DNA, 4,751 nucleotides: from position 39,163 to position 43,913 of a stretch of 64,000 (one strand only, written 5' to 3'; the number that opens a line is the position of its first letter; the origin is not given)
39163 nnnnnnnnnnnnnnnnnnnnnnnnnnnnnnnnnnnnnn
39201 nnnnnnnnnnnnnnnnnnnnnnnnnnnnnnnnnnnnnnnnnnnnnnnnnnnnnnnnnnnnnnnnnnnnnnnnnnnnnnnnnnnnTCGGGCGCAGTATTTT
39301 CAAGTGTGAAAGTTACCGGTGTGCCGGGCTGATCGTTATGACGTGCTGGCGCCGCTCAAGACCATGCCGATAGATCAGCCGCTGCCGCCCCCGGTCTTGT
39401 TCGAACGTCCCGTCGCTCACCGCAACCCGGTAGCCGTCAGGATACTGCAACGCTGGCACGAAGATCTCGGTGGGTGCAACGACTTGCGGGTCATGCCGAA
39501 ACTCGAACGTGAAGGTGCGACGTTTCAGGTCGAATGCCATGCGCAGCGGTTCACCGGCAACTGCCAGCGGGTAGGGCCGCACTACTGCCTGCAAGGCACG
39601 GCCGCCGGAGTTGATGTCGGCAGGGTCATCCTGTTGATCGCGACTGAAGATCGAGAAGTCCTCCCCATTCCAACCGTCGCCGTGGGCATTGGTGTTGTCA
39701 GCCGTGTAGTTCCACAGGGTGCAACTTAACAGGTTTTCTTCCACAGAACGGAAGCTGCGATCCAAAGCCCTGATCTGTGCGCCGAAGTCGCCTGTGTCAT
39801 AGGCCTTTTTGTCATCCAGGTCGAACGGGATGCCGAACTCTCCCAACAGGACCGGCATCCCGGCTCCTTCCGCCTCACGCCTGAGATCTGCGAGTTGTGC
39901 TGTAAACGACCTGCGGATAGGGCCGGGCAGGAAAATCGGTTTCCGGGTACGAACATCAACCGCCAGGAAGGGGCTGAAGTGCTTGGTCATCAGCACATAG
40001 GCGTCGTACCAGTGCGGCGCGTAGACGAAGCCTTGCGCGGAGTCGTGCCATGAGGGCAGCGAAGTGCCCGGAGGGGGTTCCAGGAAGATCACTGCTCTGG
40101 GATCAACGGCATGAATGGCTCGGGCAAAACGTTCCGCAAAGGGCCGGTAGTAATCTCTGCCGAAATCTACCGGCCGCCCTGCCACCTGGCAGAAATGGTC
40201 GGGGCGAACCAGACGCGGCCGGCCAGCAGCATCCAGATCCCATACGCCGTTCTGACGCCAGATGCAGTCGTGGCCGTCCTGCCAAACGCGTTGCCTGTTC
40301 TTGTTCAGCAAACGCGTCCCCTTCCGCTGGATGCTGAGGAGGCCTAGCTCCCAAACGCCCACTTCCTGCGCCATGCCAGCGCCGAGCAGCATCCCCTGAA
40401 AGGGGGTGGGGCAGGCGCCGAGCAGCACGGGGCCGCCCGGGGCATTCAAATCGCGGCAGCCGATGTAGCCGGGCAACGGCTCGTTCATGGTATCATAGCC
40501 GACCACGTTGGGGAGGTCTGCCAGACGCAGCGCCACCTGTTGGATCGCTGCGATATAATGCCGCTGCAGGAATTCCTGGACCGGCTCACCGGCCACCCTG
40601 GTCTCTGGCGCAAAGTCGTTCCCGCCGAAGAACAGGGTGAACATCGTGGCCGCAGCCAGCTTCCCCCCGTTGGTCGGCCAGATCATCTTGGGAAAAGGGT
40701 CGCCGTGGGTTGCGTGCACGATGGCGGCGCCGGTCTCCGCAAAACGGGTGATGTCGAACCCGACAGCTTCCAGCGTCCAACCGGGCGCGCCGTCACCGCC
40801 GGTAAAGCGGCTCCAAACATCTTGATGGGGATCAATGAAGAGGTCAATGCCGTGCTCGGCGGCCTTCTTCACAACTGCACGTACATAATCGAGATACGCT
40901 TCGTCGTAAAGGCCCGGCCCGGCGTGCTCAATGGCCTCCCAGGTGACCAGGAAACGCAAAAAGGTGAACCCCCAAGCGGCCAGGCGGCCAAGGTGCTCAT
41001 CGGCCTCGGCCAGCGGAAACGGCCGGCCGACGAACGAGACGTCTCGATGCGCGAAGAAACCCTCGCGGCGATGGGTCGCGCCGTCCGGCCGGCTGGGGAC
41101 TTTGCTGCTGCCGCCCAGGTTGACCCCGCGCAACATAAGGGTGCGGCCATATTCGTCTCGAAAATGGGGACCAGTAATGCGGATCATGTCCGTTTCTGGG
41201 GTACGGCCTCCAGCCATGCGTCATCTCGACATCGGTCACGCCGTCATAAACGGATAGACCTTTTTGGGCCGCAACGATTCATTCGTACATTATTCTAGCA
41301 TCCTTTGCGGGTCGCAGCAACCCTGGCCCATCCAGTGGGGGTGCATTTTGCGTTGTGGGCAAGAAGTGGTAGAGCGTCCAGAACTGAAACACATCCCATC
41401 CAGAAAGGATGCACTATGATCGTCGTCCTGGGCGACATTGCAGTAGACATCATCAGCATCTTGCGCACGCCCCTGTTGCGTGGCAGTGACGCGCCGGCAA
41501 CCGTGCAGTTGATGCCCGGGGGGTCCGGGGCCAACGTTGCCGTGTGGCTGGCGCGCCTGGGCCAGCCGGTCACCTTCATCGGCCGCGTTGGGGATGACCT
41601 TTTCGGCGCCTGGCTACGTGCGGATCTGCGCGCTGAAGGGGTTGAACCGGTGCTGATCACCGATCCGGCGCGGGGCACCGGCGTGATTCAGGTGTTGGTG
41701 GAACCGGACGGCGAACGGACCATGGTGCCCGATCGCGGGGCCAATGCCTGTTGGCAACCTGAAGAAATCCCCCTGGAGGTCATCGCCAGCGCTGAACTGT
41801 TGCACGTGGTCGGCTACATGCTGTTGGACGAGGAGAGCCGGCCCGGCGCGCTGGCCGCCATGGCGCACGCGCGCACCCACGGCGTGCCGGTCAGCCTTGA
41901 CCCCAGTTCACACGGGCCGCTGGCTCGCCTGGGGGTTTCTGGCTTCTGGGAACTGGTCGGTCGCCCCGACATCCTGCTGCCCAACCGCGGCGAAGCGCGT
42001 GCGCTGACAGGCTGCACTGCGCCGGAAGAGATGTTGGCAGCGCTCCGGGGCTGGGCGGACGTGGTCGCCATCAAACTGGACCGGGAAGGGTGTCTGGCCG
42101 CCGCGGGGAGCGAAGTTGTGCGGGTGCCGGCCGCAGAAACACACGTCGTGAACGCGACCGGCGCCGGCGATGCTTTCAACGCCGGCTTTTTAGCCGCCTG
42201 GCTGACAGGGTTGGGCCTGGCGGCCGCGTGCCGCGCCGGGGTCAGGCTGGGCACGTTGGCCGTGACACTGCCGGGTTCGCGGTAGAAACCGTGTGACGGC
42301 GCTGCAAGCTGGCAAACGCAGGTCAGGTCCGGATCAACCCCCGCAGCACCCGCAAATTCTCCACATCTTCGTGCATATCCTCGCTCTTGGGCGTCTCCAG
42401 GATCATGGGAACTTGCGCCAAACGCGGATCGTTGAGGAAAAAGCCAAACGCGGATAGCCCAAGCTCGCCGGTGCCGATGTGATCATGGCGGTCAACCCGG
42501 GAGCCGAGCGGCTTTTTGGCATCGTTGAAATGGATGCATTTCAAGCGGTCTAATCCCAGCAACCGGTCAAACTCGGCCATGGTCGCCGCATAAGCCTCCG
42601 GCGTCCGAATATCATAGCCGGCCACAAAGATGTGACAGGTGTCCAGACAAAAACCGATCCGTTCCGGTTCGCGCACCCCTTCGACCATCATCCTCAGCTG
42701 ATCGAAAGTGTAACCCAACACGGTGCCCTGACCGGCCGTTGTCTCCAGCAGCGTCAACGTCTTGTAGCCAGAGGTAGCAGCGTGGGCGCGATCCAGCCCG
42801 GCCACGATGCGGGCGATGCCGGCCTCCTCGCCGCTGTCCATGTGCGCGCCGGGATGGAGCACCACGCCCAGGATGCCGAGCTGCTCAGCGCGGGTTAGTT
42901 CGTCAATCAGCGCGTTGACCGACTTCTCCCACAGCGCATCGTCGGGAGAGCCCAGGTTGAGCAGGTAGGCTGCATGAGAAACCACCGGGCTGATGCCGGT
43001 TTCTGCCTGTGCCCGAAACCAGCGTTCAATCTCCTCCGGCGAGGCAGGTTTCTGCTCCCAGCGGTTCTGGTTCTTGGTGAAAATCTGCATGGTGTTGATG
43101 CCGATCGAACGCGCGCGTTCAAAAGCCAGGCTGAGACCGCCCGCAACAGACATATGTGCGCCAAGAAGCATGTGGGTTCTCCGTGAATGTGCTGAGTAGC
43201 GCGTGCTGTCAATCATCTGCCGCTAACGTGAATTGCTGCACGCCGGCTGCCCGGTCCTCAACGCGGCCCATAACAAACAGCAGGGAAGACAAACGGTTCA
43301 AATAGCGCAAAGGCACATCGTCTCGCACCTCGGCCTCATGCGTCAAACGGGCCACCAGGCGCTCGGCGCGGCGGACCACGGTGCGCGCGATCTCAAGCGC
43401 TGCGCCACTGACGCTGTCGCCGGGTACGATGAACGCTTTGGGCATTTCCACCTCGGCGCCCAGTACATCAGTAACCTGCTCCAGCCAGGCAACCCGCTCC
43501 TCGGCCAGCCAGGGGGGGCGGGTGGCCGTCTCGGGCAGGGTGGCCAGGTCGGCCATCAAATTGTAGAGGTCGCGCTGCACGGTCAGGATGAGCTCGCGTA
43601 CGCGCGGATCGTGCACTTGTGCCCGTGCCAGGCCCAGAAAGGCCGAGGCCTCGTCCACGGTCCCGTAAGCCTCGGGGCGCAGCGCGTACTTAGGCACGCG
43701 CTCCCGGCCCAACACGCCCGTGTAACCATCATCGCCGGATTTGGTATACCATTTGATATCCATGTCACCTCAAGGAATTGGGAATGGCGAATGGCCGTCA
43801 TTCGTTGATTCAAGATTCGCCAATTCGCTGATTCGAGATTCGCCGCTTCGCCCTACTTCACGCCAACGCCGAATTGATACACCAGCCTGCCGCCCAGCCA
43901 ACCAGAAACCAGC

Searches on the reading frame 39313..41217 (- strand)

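Call 57: search_protein_families(library=pfam, proteins=[window:39313-41217:-])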
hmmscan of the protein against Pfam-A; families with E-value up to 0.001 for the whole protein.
window:39313-41217:- (634 aa): 2 families
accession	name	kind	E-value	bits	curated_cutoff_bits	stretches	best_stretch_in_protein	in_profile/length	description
PF18564.7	Glyco_hydro_5_C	-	2.9e-23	82.6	22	1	547-629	1-87/87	Glycoside hydrolase family 5 C-terminal domain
PF00150.24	Cellulase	-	5e-19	69.3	23.5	2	74-249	25-132/272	Cellulase (glycosyl hydrolase family 5)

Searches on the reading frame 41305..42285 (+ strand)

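Call 57: search_protein_families(library=pfam, proteins=[window:41305-42285:+])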
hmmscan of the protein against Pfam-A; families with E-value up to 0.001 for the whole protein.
window:41305-42285:+ (326 aa): 1 family
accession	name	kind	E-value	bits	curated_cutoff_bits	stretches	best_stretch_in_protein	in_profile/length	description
PF00294.29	PfkB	-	5.9e-58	197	25.8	1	38-325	3-295/302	pfkB family carbohydrate kinase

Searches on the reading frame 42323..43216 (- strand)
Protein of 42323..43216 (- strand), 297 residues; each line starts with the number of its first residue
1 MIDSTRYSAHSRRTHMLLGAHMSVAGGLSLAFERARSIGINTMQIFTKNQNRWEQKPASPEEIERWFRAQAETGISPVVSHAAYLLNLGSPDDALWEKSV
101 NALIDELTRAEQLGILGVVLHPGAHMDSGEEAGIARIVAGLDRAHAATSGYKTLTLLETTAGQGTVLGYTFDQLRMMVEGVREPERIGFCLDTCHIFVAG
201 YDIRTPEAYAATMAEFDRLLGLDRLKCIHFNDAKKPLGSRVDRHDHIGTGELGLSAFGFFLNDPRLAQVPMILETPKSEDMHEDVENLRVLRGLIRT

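Call 57: search_protein_families(library=pfam, proteins=[window:42323-43216:-])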
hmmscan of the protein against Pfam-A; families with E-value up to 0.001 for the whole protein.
window:42323-43216:- (297 aa): 1 family
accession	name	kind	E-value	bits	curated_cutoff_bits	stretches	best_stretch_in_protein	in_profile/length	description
PF01261.30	AP_endonuc_2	-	8.3e-52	176.8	31.1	1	32-286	1-244/249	Xylose isomerase-like TIM barrel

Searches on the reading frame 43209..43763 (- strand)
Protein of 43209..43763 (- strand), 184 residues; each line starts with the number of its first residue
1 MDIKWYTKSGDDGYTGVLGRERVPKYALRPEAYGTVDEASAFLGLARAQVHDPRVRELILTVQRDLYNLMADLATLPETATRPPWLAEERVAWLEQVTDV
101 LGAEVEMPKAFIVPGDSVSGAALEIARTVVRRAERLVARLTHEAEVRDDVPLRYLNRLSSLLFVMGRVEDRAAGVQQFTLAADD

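Call 57: search_protein_families(library=pfam, proteins=[window:43209-43763:-])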
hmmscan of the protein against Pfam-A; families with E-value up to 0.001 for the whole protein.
window:43209-43763:- (184 aa): 1 family
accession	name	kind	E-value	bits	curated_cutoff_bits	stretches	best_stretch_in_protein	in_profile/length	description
PF01923.23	Cob_adeno_trans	-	2.5e-49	168.1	24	1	6-168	2-170/171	Cobalamin adenosyltransferase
